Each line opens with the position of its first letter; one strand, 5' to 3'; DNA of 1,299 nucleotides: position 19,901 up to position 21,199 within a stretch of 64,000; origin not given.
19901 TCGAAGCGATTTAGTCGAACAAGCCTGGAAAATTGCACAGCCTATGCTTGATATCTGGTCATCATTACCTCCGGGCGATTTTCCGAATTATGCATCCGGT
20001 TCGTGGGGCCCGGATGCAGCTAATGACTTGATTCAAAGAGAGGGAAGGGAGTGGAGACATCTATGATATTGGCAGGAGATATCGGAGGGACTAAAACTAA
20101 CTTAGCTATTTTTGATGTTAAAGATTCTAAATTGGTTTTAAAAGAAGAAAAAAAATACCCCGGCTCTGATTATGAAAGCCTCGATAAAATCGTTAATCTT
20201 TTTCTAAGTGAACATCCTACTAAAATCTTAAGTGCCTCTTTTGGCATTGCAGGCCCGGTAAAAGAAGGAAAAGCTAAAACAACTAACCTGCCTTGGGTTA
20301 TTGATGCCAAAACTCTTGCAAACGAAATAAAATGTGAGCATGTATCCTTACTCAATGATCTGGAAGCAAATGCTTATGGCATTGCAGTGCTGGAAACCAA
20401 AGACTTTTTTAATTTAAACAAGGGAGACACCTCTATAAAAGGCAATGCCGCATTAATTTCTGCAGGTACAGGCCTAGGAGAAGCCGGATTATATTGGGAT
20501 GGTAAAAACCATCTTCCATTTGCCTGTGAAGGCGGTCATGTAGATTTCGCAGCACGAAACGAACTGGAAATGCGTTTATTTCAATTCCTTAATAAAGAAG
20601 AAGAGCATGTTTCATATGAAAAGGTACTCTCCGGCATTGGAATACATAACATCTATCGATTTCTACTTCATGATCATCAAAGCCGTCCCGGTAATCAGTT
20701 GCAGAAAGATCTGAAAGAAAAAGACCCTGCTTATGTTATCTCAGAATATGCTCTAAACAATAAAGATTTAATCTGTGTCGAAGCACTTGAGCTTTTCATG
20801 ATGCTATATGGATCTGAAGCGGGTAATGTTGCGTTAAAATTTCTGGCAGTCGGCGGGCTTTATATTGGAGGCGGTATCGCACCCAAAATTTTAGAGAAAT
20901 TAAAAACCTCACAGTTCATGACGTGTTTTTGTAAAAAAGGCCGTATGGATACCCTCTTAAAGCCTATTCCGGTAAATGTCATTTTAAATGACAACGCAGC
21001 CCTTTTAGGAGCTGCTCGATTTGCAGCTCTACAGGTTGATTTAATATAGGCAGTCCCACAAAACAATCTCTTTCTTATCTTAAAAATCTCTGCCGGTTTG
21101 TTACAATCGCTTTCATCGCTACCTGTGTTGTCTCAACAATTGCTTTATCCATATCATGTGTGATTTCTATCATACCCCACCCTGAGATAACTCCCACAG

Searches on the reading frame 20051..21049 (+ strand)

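Call 53: search_protein_families(library=ncbifam, proteins=[window:20051-21049:+], max_evalue=1e-10)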
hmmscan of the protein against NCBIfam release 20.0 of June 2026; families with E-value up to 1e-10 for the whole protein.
window:20051-21049:+ (332 aa): 7 families
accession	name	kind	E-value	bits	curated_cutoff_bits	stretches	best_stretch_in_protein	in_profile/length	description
NF001415.0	PRK00292.1-2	equivalog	3.1e-96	322.6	333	1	5-326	3-342/346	glucokinase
TIGR00749.1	glk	equivalog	1.6e-86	290.5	225.45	1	7-322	1-315/315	glucokinase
NF001416.0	PRK00292.1-3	equivalog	2.6e-74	250.4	383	1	3-323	10-329/339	glucokinase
NF001414.0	PRK00292.1-1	equivalog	1.8e-66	224.7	502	1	5-324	4-312/321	glucokinase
NF001417.0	PRK00292.1-4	equivalog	1.8e-61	207.7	468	1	6-326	15-325/342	glucokinase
NF009073.0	PRK12408.1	subfamily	8.2e-59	199.4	240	1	5-325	17-332/338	glucokinase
NF010701.0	PRK14101.1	equivalog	1.2e-48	165.8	920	1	7-326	21-329/638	bifunctional transcriptional regulator/glucokinase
